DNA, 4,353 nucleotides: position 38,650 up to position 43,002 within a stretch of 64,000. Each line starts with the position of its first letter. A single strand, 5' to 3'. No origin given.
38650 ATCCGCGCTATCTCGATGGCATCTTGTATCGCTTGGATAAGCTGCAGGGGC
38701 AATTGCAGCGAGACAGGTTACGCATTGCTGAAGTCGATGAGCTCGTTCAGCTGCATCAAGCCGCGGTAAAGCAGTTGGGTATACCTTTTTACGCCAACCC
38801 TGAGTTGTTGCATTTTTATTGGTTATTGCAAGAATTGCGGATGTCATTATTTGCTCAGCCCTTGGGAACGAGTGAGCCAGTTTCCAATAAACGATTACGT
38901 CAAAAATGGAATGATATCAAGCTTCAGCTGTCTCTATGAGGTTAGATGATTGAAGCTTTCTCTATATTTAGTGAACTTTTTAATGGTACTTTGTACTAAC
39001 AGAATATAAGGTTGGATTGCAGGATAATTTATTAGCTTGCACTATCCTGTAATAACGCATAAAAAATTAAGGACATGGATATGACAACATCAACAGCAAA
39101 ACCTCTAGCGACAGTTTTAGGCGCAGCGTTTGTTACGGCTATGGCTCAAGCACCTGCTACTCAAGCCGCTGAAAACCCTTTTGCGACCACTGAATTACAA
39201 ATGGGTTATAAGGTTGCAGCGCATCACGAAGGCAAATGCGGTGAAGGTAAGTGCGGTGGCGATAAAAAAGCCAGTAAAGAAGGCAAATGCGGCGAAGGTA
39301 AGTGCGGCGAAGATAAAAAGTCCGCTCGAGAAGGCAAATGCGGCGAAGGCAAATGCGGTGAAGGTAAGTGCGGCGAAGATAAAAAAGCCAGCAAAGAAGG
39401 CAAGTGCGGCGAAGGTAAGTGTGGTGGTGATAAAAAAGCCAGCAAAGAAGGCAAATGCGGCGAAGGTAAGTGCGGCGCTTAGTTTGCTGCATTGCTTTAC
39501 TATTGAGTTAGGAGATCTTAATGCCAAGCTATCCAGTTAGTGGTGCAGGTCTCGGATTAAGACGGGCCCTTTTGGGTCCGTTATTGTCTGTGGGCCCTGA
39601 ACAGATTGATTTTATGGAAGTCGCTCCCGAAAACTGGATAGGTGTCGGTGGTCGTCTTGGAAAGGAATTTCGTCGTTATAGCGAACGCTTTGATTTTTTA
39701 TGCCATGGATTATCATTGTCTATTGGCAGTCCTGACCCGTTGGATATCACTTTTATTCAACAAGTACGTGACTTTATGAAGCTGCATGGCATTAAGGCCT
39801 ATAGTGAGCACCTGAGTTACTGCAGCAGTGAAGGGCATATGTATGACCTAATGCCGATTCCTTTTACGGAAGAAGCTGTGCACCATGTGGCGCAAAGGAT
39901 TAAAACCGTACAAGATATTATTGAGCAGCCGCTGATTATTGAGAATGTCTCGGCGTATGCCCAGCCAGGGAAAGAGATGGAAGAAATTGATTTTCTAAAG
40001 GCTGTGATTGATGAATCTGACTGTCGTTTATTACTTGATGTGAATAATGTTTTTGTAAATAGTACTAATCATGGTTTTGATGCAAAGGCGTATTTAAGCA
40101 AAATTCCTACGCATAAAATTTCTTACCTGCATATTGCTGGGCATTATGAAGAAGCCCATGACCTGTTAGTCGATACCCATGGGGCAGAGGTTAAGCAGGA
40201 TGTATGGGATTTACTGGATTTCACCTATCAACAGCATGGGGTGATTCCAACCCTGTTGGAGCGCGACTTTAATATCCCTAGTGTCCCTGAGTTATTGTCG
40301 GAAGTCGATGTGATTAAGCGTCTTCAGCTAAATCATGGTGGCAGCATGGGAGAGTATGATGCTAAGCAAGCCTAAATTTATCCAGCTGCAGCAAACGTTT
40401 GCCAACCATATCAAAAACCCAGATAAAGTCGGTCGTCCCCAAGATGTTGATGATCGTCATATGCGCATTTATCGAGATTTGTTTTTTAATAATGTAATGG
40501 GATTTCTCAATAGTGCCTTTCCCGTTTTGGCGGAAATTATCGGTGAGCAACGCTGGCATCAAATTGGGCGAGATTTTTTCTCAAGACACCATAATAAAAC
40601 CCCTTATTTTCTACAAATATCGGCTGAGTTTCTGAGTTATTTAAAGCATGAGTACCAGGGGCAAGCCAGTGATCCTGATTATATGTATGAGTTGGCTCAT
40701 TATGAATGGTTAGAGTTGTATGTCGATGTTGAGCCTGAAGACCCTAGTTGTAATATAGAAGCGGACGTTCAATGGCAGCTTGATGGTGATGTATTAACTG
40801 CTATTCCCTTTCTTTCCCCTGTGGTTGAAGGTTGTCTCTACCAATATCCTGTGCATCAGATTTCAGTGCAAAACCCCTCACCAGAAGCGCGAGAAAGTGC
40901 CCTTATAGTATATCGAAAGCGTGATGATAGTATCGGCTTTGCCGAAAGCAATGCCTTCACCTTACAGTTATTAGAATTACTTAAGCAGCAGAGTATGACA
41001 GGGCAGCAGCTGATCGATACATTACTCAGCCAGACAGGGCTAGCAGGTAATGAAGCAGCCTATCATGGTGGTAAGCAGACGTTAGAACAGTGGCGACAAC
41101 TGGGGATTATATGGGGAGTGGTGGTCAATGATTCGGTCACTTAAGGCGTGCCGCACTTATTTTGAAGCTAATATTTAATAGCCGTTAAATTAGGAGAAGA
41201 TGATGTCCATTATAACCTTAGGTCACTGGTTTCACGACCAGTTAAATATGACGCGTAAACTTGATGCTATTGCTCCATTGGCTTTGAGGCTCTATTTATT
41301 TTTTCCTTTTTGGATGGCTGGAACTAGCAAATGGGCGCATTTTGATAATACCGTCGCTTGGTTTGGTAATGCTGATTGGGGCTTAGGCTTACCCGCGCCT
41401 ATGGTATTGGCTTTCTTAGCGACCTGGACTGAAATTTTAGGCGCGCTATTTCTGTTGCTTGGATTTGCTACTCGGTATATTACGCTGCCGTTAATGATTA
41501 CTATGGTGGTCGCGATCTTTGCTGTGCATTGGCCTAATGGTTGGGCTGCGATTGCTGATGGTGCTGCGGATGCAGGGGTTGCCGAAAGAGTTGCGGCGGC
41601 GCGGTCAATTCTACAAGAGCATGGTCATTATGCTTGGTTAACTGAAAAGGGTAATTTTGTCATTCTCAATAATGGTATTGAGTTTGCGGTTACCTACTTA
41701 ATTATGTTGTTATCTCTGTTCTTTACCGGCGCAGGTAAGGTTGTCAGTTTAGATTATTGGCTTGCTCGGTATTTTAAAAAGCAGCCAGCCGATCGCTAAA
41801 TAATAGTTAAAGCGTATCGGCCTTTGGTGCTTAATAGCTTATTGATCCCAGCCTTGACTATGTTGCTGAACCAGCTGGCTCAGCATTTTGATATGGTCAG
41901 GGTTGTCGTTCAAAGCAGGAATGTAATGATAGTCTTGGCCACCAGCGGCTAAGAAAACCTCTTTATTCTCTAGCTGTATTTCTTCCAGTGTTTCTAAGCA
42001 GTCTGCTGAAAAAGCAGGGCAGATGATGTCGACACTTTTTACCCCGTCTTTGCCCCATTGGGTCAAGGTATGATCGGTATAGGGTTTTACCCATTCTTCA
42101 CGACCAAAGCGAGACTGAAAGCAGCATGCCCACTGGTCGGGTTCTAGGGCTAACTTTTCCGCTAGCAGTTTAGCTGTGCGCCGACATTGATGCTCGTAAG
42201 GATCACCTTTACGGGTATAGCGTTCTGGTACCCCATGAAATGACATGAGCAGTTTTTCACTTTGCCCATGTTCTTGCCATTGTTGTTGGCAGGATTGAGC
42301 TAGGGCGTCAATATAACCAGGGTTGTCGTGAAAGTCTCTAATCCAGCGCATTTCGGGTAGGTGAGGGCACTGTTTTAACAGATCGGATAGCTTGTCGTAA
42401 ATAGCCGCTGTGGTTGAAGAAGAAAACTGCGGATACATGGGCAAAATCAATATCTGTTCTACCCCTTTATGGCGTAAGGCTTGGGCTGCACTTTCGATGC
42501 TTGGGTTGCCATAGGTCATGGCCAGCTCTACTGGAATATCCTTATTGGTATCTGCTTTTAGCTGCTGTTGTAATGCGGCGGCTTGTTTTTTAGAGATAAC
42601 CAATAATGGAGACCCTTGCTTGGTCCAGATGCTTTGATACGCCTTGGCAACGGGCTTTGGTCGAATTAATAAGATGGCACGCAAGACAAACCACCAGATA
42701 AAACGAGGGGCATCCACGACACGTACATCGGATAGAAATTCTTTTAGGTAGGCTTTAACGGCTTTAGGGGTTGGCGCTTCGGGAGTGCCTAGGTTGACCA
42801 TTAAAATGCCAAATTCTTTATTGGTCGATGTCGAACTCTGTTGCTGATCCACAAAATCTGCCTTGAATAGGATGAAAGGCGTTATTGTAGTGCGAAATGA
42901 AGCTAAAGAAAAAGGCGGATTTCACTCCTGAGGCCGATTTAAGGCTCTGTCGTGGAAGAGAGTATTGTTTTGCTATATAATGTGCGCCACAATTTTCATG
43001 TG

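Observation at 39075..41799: Four-gene RiPP-like cluster: secreted (E)GKCG-repeat peptide + DUF692 (MNIO) + DUF2063 + DoxX, a candidate periplasmic Cys-derived metallophore system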

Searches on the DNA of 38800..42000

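Call 56: search_rna_families(source=window, start=38800, end=42000, threshold=evalue, max_evalue=1)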
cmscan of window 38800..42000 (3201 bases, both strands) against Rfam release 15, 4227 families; matches with E-value up to 1: 0.
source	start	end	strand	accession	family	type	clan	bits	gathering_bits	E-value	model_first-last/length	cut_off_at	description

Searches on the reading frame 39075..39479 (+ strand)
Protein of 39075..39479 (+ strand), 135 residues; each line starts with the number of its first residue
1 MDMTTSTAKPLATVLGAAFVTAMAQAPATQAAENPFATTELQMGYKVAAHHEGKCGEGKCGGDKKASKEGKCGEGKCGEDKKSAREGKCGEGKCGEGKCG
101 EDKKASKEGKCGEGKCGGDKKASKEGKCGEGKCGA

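Call 3: search_protein_families(library=pfam, proteins=[window:39075-39479:+], max_evalue=0.01)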
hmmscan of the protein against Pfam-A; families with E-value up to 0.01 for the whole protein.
window:39075-39479:+ (135 aa): 0 families

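Call 4: search_protein_families(library=ncbifam, proteins=[window:39075-39479:+], max_evalue=0.01)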
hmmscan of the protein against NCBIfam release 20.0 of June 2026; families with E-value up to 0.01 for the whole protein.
window:39075-39479:+ (135 aa): 2 families
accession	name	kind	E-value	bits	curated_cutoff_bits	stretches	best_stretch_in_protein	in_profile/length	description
NF050137.2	KCGExKCG_twice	domain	9.1e-37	124.4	19.5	4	69-97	1-29/29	HvfA family oxazolone/thioamide-modified RiPP metallophore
NF050188.1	OxThioModRiPPHvfA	equivalog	2.3e-21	76.2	95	2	11-95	10-94/96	oxazolone/thioamide-modified RiPP metallophore HvfA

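Call 19: find_homologous_proteins(query=window:39075-39479:+, max_evalue=0.001)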
Query window:39075-39479:+ (135 aa): 6912 proteins with E <= 0.001 among 8000 candidates; the best 120 are listed.
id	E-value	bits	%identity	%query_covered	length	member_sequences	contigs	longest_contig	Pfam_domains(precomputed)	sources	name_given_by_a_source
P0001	2.4e-51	191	99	69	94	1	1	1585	-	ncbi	-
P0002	3.5e-45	171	79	60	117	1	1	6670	-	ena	-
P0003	2.4e-44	169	83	61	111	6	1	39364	-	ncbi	-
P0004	1.5e-42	163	88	47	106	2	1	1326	-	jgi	-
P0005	5.7e-41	158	77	61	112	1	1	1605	-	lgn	-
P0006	1.3e-40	157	89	39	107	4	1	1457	-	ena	-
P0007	1.9e-39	153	82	41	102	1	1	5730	-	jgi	jgi:uncharacterized low-complexity protein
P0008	3.0e-39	152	71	85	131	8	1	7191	-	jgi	jgi:uncharacterized low-complexity protein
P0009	8.1e-39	151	48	80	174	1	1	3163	-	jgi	jgi:uncharacterized low-complexity protein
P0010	1.2e-38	150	82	61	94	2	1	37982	-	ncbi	-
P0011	1.8e-38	150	59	83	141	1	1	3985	-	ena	-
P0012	3.8e-38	149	54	76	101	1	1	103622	-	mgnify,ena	mgnify:CR=1 FL=1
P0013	4.2e-38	148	48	79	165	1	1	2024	-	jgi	jgi:uncharacterized low-complexity protein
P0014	5.5e-38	148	78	61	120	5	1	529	-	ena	-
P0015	1.3e-37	147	66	85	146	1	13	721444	-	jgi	jgi:uncharacterized low-complexity protein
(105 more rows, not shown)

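Call 24: find_encoding_contigs(protein=P0001, flank=3000, max_places=4)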
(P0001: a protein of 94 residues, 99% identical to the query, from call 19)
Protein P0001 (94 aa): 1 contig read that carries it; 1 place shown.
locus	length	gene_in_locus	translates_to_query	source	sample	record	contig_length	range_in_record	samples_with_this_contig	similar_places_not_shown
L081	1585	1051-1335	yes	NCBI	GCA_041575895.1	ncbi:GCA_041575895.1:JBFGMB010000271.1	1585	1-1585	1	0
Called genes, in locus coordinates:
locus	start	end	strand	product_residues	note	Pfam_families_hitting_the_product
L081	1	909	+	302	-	?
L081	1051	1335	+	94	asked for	-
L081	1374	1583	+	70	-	?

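Call 58: predict_structure(alignment_id=A2)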
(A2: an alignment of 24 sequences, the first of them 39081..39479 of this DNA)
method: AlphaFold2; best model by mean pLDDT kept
length: 133 residues; sequences in the alignment: 24
mean_pLDDT: 42.1   pTM: 0.13
mean pLDDT of the five models: 42.1, 41.9, 41.2, 38.7, 38.7
residues with pLDDT >= 90: 0; 70-90: 0; 50-70: 36; < 50: 97
segments of 3 or more residues with pLDDT < 50: 42-133
pLDDT, mean of each block of 10 residues (from residue 1): 50 54 53 53 47 41 39 38 35 34 34 34 38 33
secondary structure, 60 per line:
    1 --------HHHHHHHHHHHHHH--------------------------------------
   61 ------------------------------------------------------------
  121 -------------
elements in order: H9-22

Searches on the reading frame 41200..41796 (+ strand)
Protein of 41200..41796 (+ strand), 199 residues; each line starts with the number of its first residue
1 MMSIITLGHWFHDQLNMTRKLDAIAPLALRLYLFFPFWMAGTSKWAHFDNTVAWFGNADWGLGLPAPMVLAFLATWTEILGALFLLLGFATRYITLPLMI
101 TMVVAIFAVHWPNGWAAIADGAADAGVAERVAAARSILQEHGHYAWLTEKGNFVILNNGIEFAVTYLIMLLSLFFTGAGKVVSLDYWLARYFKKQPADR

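Call 3: search_protein_families(library=pfam, proteins=[window:41200-41796:+], max_evalue=0.01)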
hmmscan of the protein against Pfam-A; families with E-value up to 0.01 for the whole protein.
window:41200-41796:+ (199 aa): 3 families
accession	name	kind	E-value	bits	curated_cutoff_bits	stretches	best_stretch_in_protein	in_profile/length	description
PF07681.17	DoxX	-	1.1e-20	74.5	23.6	1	26-111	2-85/85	DoxX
PF04173.18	DoxD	-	0.0043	17.4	22.7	0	70-111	65-108/167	TQO small subunit DoxD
PF07291.16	MauE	-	0.0064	17.2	27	1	25-108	4-86/128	Methylamine utilisation protein MauE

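Call 4: search_protein_families(library=ncbifam, proteins=[window:41200-41796:+], max_evalue=0.01)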
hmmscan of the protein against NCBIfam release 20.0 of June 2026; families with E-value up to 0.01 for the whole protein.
window:41200-41796:+ (199 aa): 1 family
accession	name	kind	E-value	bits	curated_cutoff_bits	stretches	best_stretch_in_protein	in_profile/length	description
NF050144.1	matur_HvfX_fam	equivalog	2.5e-71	239.2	80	1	24-189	2-165/165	HvfX family Cu-binding RiPP maturation protein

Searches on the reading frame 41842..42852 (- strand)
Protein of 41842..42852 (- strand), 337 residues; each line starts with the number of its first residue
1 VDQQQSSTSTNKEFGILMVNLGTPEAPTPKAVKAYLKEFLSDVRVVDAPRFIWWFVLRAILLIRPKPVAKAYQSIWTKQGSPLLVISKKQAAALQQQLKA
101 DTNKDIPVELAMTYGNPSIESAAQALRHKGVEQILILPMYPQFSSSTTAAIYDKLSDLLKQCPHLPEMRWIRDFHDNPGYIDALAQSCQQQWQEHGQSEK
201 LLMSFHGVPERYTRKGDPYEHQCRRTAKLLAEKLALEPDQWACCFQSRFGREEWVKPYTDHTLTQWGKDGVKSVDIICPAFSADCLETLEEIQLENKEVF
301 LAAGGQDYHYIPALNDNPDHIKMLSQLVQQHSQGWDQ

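Call 60: search_protein_families(library=ncbifam, proteins=[window:41842-42852:-], max_evalue=1e-10)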
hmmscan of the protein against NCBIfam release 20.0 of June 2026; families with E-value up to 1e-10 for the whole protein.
window:41842-42852:- (337 aa): 3 families
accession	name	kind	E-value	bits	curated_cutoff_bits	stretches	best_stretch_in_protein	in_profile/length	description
TIGR00109.1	hemH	equivalog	3.5e-101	338.8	124.6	1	12-332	4-321/322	ferrochelatase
NF000689.1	PRK00035.2-1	equivalog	1.6e-21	76.6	408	1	66-331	38-310/311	ferrochelatase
NF009095.0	PRK12435.1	subfamily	3.4e-20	72.4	455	1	81-332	53-307/311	ferrochelatase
